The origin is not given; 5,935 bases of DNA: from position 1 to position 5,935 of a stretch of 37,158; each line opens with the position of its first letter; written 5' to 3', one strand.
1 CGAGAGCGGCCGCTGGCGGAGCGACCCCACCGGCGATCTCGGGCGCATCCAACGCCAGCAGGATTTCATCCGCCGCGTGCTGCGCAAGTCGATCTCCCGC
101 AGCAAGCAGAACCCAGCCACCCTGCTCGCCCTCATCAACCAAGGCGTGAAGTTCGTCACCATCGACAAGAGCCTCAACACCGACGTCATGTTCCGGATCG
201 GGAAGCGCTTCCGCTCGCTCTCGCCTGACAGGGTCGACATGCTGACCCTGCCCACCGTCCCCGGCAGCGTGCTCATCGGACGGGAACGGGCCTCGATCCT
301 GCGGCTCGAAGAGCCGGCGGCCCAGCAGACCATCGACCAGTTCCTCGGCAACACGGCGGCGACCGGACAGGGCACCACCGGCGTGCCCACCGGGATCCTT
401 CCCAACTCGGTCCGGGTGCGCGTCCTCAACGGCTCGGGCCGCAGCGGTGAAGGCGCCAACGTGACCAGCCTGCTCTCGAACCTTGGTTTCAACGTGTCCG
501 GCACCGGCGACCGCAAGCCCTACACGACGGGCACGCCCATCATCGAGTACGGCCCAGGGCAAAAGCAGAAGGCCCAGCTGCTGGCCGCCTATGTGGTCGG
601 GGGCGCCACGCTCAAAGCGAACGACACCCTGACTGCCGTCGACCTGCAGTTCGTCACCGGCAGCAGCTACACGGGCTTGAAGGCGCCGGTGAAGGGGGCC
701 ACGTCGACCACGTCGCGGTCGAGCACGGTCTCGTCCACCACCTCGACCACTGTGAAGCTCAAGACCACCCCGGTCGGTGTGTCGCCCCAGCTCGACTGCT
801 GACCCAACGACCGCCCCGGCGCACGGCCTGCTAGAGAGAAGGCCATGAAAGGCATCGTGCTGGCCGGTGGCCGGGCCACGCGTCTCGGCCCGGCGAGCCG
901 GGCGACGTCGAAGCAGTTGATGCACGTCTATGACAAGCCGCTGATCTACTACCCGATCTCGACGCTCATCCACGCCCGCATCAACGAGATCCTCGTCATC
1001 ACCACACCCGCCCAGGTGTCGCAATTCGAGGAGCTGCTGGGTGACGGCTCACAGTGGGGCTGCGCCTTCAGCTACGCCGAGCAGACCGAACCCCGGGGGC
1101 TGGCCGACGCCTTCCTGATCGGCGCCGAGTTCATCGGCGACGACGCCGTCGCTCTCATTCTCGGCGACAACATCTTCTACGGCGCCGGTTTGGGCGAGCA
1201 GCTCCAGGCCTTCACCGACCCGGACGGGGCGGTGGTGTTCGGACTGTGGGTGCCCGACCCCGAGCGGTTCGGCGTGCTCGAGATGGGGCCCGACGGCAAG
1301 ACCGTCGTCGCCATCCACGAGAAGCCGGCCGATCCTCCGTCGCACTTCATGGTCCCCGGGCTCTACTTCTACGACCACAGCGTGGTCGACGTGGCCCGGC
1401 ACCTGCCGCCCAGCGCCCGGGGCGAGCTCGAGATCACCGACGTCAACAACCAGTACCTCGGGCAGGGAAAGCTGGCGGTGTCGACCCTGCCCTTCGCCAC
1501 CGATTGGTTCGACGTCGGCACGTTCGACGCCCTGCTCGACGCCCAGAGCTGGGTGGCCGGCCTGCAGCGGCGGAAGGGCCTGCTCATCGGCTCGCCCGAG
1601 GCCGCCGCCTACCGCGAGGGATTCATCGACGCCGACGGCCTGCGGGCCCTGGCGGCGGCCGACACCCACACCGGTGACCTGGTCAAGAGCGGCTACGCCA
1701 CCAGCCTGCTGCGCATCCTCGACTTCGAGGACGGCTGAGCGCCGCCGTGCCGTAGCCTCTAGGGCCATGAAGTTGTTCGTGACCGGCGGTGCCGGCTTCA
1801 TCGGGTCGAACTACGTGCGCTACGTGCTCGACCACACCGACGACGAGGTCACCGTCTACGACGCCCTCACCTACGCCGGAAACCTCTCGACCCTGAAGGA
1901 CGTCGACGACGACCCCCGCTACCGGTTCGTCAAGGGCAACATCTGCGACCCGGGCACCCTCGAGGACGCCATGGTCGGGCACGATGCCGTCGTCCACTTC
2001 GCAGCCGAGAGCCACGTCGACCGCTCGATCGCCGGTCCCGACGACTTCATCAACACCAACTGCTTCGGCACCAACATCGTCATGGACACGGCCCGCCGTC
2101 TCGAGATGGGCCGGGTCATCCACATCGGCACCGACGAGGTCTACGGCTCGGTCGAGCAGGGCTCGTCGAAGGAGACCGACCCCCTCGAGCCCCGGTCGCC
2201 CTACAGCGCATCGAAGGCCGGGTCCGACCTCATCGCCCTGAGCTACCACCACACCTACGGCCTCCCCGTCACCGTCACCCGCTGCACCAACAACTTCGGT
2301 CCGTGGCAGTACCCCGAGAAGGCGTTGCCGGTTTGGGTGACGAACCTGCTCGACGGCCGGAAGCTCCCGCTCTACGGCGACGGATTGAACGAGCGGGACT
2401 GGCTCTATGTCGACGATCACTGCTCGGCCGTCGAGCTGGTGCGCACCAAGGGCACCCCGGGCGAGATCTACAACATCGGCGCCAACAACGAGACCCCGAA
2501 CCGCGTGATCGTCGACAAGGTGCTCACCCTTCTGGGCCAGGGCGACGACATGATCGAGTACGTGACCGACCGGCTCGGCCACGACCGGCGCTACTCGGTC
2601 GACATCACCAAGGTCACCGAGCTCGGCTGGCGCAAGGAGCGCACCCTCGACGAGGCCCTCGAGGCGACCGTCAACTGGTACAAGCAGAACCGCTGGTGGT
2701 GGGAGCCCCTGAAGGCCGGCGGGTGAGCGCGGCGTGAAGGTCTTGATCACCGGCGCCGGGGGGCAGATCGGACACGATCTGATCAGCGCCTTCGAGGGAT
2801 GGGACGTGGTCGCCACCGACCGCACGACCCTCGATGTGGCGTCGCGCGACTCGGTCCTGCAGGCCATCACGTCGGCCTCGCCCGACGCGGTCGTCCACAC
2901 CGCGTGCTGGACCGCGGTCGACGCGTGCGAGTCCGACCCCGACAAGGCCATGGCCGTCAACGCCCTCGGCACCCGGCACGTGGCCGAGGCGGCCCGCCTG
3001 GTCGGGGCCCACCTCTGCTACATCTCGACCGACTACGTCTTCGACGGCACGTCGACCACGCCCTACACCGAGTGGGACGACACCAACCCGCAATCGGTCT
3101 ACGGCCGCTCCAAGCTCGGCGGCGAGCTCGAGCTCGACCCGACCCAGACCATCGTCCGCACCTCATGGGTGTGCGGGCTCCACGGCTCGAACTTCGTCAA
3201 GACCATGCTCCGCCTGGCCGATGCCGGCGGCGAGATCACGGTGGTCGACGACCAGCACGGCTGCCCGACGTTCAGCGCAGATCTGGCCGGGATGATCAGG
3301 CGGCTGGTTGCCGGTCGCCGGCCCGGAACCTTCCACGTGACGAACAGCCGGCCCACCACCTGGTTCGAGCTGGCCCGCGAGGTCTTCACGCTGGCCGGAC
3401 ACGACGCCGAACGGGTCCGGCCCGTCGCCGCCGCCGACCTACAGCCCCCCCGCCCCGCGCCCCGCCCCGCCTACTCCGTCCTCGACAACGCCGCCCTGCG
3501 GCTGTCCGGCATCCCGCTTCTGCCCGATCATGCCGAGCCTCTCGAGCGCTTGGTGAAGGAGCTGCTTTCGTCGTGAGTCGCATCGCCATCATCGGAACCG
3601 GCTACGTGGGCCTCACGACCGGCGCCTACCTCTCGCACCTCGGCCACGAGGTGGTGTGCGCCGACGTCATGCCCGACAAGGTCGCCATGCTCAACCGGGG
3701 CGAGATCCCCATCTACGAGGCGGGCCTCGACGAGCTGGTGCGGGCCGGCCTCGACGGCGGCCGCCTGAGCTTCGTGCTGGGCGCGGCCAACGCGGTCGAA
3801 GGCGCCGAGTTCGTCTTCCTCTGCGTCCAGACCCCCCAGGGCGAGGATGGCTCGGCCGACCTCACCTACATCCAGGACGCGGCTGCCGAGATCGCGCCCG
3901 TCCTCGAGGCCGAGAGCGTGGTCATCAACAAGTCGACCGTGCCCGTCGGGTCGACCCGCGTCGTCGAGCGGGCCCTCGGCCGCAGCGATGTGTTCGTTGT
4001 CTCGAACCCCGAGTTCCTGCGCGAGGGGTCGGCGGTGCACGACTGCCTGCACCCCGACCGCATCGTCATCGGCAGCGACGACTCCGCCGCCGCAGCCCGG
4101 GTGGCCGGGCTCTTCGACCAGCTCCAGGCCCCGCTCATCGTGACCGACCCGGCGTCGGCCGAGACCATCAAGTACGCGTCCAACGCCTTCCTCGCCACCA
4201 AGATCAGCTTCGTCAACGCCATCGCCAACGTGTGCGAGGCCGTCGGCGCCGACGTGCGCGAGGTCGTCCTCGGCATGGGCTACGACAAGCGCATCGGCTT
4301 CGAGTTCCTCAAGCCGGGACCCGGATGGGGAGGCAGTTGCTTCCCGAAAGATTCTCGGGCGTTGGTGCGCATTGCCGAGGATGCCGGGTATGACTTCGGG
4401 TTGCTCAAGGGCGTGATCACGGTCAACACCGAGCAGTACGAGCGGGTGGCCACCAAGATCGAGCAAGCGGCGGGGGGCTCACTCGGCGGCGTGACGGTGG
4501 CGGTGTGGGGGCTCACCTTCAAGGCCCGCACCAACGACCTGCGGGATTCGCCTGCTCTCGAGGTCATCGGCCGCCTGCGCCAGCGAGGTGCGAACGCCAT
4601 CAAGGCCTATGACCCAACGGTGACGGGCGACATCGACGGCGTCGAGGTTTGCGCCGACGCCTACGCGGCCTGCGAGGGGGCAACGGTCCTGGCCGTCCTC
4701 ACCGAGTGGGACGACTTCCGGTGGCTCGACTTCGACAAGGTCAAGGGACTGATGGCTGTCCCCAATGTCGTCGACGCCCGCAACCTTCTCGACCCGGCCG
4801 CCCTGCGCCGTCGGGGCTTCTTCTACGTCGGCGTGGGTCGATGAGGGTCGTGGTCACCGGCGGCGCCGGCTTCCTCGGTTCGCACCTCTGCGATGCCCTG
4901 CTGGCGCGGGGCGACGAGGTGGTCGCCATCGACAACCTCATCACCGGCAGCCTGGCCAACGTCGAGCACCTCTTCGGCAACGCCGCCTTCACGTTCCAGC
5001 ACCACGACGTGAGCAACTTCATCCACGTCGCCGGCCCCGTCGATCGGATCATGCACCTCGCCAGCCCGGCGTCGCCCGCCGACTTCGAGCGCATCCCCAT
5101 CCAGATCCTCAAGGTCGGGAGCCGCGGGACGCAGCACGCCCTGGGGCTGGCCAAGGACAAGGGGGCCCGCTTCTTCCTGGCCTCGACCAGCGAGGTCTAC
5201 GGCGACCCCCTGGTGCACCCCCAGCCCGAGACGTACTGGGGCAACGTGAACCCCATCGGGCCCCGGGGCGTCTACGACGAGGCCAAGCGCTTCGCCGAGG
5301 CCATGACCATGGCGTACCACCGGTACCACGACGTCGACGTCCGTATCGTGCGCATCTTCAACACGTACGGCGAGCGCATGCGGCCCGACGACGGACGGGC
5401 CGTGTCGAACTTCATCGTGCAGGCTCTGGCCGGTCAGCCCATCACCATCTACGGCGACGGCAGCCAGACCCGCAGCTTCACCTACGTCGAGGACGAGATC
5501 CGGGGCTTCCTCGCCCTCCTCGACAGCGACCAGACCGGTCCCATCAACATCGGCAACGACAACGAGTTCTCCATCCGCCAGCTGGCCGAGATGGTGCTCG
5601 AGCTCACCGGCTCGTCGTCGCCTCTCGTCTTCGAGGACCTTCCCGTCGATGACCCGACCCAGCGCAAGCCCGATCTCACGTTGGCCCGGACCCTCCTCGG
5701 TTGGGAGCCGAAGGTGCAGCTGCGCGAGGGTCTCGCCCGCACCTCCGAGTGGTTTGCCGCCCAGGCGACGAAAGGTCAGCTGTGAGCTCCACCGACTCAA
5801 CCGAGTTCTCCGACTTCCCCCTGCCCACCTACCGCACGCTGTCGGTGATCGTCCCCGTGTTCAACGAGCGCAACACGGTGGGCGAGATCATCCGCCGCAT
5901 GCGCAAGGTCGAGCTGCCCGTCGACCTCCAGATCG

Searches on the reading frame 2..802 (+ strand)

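Call 31: search_protein_families(library=pfam, proteins=[window:2-802:+], max_evalue=0.0001)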
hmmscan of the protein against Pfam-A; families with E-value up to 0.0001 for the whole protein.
window:2-802:+ (266 aa): 1 family
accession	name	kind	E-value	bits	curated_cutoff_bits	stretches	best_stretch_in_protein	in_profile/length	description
PF13399.11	LytR_C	-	1.1e-11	46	22.2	1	136-223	1-86/86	LytR cell envelope-related transcriptional attenuator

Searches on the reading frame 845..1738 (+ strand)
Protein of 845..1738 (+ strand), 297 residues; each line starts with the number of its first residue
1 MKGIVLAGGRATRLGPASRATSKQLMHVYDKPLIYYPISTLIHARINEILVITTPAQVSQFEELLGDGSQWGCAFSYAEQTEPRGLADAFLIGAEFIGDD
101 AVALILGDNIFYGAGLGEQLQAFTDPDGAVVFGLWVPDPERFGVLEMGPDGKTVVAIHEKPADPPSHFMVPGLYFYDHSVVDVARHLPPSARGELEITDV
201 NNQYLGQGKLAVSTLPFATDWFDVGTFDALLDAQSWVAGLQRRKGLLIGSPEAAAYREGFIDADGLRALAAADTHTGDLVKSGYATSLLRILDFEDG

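Call 31: search_protein_families(library=pfam, proteins=[window:845-1738:+], max_evalue=0.0001)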
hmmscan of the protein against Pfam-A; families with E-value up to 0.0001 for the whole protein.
window:845-1738:+ (297 aa): 2 families
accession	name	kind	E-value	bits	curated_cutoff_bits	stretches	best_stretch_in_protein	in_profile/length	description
PF00483.29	NTP_transferase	-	3.9e-61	207.2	21.2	1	2-235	1-240/245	Nucleotidyl transferase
PF12804.13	NTP_transf_3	-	2.4e-11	44.5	27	1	3-131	1-118/160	MobA-like NTP transferase domain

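Call 33: find_encoding_contigs(protein=window:845-1738:+, flank=2000, max_places=3)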
Protein window:845-1738:+ (297 aa): no gene with exactly this product is on record in the collection.
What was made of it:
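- Tried and rejected: An exact look-up of the RmlA product in public assemblies found no record (call 33).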

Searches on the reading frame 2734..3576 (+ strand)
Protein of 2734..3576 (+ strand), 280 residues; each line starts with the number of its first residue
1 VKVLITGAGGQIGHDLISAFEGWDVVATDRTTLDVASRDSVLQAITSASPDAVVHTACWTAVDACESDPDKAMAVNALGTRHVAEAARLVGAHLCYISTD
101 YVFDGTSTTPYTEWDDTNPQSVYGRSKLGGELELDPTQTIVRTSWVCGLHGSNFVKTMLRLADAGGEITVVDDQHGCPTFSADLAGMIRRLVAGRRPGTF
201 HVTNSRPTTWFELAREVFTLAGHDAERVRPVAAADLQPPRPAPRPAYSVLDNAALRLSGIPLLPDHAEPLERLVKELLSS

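Call 31: search_protein_families(library=pfam, proteins=[window:2734-3576:+], max_evalue=0.0001)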
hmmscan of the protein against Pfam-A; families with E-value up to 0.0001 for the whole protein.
window:2734-3576:+ (280 aa): 5 families
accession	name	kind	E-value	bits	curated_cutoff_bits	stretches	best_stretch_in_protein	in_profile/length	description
PF04321.23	RmlD_sub_bind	-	2e-89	299.9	27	1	1-277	1-285/287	RmlD substrate binding domain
PF01370.27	Epimerase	-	1.1e-21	77.8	20.9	1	3-170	1-201/240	NAD dependent epimerase/dehydratase family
PF16363.11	GDP_Man_Dehyd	-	3.9e-15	56.6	27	1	33-131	59-161/332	GDP-mannose 4,6 dehydratase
PF02719.21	Polysacc_synt_2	-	1.1e-12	48.2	20.2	1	33-173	61-197/293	Polysaccharide biosynthesis protein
PF01073.25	3Beta_HSD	-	1.2e-07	31.5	22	1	31-126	50-149/280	3-beta hydroxysteroid dehydrogenase/isomerase family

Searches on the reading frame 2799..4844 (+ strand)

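Call 32: search_protein_families(library=pfam, proteins=[window:2799-4844:+], max_evalue=0.0001)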
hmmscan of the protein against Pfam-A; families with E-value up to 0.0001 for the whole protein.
window:2799-4844:+ (681 aa): 4 families
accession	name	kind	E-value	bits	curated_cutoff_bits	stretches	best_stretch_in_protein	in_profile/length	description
PF03721.20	UDPG_MGDP_dh_N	-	3.7e-58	196.6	27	1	261-435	2-184/187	UDP-glucose/GDP-mannose dehydrogenase family, NAD binding domain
PF00984.24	UDPG_MGDP_dh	-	7e-37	125.9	25.4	1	453-544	2-93/94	UDP-glucose/GDP-mannose dehydrogenase family, central domain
PF03720.21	UDPG_MGDP_dh_C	-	2e-26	92.8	30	1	568-666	1-103/103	UDP-glucose/GDP-mannose dehydrogenase family, UDP binding domain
PF03446.21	NAD_binding_2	-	7.3e-05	23.3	21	0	261-402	1-116/161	NAD binding domain of 6-phosphogluconate dehydrogenase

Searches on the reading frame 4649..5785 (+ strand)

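Call 31: search_protein_families(library=pfam, proteins=[window:4649-5785:+], max_evalue=0.0001)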
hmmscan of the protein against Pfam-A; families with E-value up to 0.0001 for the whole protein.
window:4649-5785:+ (378 aa): 6 families
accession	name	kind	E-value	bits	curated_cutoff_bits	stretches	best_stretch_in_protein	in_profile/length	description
PF16363.11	GDP_Man_Dehyd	-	1.4e-46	160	27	1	69-364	2-331/332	GDP-mannose 4,6 dehydratase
PF01370.27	Epimerase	-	4.9e-46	157.5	20.9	1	67-302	1-240/240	NAD dependent epimerase/dehydratase family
PF01073.25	3Beta_HSD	-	3.7e-10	39.7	22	1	68-281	1-219/280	3-beta hydroxysteroid dehydrogenase/isomerase family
PF04321.23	RmlD_sub_bind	-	4.3e-09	36.3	27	1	65-324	1-235/287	RmlD substrate binding domain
PF07993.18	NAD_binding_4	-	1.4e-07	31.4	20.1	0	123-247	81-212/258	Male sterility protein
PF02719.21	Polysacc_synt_2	-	1.7e-05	24.6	20.2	0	204-323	133-250/293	Polysaccharide biosynthesis protein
